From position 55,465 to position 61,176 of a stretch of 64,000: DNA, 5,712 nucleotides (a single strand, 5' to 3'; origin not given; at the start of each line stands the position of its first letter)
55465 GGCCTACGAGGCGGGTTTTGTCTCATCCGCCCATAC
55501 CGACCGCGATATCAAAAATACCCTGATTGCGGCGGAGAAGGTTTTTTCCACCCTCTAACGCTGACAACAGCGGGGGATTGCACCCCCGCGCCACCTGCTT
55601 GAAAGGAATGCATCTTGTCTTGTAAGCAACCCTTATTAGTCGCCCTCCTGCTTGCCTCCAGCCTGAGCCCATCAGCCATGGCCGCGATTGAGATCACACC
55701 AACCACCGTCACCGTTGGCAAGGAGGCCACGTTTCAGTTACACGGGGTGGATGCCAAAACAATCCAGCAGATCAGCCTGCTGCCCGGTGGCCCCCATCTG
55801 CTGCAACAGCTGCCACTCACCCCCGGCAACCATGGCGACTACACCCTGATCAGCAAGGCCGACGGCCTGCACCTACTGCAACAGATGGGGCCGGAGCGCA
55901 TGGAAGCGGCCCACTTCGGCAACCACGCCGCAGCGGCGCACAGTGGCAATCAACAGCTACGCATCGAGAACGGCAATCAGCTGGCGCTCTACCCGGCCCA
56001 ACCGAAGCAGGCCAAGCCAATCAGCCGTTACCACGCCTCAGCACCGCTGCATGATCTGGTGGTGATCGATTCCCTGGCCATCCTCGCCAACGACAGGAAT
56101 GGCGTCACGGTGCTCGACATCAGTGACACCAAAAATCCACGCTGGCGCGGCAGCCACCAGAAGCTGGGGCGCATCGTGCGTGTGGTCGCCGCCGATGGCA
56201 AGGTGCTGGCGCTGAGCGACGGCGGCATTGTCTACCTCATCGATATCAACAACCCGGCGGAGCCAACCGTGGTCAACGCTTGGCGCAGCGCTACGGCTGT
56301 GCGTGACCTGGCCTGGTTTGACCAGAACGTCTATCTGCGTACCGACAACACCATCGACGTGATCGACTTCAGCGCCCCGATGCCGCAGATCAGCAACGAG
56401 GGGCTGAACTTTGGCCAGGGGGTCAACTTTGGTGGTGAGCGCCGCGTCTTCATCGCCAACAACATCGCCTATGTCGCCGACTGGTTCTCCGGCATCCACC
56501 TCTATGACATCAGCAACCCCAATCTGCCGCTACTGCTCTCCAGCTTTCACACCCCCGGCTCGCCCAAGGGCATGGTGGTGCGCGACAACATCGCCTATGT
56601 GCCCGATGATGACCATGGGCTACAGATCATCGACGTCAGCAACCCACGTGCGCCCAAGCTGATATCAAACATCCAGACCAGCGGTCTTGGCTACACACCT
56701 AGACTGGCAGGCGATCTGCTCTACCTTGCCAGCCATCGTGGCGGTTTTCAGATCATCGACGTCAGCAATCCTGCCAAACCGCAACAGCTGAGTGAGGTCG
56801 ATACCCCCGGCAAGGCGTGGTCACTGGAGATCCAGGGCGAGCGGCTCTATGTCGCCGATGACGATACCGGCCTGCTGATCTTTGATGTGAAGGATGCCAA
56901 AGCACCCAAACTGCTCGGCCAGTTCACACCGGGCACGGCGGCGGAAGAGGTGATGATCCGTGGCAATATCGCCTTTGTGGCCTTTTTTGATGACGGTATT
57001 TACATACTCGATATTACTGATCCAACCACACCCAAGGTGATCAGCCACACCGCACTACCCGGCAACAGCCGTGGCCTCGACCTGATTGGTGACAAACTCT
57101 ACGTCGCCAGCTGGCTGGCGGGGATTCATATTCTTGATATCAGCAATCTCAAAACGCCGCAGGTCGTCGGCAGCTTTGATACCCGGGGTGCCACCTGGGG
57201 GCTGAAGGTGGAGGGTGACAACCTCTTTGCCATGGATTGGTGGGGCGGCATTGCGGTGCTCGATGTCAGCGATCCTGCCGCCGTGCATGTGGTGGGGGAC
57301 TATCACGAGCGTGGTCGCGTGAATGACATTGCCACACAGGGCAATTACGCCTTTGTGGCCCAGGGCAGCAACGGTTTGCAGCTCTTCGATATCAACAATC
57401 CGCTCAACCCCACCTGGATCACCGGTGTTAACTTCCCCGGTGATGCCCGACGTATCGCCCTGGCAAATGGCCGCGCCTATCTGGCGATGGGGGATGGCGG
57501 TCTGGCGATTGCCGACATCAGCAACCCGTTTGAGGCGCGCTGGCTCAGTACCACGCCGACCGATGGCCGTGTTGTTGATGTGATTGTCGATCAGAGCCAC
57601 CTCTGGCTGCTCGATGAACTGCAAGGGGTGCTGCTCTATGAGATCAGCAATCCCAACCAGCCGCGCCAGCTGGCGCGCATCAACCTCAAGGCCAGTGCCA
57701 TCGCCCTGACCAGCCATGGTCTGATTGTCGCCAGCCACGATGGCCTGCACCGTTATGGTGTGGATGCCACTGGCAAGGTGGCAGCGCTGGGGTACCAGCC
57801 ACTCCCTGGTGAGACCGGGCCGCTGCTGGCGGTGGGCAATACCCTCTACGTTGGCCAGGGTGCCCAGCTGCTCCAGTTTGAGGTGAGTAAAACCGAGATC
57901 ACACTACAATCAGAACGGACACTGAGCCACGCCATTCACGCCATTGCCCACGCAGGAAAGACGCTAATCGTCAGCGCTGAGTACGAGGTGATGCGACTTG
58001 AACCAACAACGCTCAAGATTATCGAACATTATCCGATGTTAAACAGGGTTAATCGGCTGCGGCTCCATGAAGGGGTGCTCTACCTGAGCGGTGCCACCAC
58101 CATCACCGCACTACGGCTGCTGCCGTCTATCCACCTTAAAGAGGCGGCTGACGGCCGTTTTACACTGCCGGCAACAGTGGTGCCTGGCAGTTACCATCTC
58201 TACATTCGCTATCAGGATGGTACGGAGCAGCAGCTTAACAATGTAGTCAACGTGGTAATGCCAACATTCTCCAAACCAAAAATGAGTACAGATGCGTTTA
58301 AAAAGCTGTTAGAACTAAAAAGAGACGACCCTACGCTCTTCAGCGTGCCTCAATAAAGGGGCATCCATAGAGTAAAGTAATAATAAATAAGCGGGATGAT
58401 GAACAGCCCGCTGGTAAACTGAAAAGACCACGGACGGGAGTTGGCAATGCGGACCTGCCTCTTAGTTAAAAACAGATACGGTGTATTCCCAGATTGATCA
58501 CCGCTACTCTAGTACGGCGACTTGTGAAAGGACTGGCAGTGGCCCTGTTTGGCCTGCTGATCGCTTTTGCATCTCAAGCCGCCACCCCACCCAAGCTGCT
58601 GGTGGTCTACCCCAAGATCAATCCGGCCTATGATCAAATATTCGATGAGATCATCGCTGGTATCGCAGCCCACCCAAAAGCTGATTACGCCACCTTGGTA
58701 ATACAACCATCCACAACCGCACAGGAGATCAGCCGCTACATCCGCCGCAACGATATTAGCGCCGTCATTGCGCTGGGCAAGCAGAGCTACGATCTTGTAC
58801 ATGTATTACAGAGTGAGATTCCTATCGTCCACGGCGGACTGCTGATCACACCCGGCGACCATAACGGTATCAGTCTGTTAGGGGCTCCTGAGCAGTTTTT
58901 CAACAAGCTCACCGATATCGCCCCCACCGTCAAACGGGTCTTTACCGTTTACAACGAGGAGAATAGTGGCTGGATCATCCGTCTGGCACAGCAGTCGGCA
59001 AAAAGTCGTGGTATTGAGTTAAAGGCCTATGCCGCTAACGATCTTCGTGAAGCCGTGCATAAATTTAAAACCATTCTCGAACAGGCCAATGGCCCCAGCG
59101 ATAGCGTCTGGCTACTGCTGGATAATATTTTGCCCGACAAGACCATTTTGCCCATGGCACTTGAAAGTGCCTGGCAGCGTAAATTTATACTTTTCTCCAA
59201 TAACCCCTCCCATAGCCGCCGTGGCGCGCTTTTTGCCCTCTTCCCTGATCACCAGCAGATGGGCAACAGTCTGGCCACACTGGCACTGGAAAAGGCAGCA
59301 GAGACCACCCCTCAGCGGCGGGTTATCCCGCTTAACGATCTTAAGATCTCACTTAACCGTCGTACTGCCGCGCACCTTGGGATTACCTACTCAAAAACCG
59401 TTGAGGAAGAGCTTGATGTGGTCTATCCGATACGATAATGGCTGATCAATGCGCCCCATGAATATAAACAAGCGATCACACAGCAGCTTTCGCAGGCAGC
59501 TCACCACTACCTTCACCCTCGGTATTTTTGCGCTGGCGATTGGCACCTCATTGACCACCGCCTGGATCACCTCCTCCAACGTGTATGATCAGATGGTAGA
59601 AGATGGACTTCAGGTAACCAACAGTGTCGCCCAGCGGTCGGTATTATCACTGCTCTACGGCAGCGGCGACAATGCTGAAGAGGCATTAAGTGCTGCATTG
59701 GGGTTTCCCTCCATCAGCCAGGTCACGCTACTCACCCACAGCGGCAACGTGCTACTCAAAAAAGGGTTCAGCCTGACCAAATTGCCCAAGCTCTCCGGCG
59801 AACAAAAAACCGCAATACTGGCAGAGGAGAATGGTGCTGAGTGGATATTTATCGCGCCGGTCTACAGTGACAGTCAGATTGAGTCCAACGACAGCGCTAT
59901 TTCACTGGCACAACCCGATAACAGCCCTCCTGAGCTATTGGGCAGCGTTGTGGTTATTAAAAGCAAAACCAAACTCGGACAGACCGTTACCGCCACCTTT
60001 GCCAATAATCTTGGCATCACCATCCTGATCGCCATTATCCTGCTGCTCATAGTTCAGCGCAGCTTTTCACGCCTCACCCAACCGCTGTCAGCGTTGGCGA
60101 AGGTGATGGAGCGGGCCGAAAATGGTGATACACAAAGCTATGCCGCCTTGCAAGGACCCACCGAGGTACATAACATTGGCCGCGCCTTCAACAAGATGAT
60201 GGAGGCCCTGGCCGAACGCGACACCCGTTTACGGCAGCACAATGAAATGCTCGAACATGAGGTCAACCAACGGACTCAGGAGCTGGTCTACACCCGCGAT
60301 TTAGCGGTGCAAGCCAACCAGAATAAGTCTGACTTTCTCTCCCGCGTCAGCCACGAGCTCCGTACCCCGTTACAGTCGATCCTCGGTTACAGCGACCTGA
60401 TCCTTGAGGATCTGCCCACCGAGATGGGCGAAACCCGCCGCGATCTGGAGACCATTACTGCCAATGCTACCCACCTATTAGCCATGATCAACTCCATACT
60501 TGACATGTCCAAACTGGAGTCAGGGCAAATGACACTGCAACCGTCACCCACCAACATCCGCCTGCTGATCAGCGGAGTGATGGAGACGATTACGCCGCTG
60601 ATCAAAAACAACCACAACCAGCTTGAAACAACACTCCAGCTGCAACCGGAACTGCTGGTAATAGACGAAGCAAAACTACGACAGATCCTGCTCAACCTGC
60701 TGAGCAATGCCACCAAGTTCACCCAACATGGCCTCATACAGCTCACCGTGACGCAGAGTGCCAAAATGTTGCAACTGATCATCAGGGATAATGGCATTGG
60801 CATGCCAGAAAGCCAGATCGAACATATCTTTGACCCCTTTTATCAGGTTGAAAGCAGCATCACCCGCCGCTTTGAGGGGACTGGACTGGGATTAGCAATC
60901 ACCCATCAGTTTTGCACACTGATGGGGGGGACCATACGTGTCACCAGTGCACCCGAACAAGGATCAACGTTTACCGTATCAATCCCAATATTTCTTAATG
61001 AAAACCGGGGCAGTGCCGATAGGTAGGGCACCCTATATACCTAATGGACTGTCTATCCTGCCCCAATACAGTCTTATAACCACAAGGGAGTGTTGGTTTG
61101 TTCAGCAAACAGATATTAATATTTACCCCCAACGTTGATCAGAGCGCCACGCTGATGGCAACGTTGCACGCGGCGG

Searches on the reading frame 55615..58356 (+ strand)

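Call 58: search_protein_families(library=pfam, proteins=[window:55615-58356:+], max_evalue=0.001)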
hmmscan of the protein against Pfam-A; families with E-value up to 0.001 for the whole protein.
window:55615-58356:+ (913 aa): 4 families
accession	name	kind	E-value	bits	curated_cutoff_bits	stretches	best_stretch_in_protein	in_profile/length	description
PF08309.17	LVIVD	-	1.9e-68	226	20.2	8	315-355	2-42/42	LVIVD repeat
PF09826.15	Beta_propel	-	2.1e-13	50.4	22.4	0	275-374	89-130/495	Beta propeller domain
PF16819.11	DUF5074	-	1.6e-05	24.6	27.2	0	148-225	103-181/353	Domain of unknown function (DUF5074)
PF05096.18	Glu_cyclase_2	-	0.00051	20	22.3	0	469-559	67-154/249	Glutamine cyclotransferase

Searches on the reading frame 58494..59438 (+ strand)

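Call 58: search_protein_families(library=pfam, proteins=[window:58494-59438:+], max_evalue=0.001)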
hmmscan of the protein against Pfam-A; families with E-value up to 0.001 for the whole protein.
window:58494-59438:+ (314 aa): 1 family
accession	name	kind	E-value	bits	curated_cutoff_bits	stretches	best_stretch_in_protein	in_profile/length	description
PF04392.18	ABC_sub_bind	-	4.2e-11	43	25.9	1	79-304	52-286/293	ABC transporter substrate binding protein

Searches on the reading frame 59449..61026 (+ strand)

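Call 58: search_protein_families(library=pfam, proteins=[window:59449-61026:+], max_evalue=0.001)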
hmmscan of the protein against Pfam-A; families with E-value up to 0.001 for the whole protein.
window:59449-61026:+ (525 aa): 3 families
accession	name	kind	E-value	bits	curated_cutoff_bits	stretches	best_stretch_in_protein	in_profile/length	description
PF02518.31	HATPase_c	-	3.4e-30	105.2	26.4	1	406-513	2-108/111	Histidine kinase-, DNA gyrase B-, and HSP90-like ATPase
PF00512.31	HisKA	-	9.2e-17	61.3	26.9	1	293-359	2-66/66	His Kinase A (phospho-acceptor) domain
PF00672.30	HAMP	-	1.8e-06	28.6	25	1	208-255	5-52/53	HAMP domain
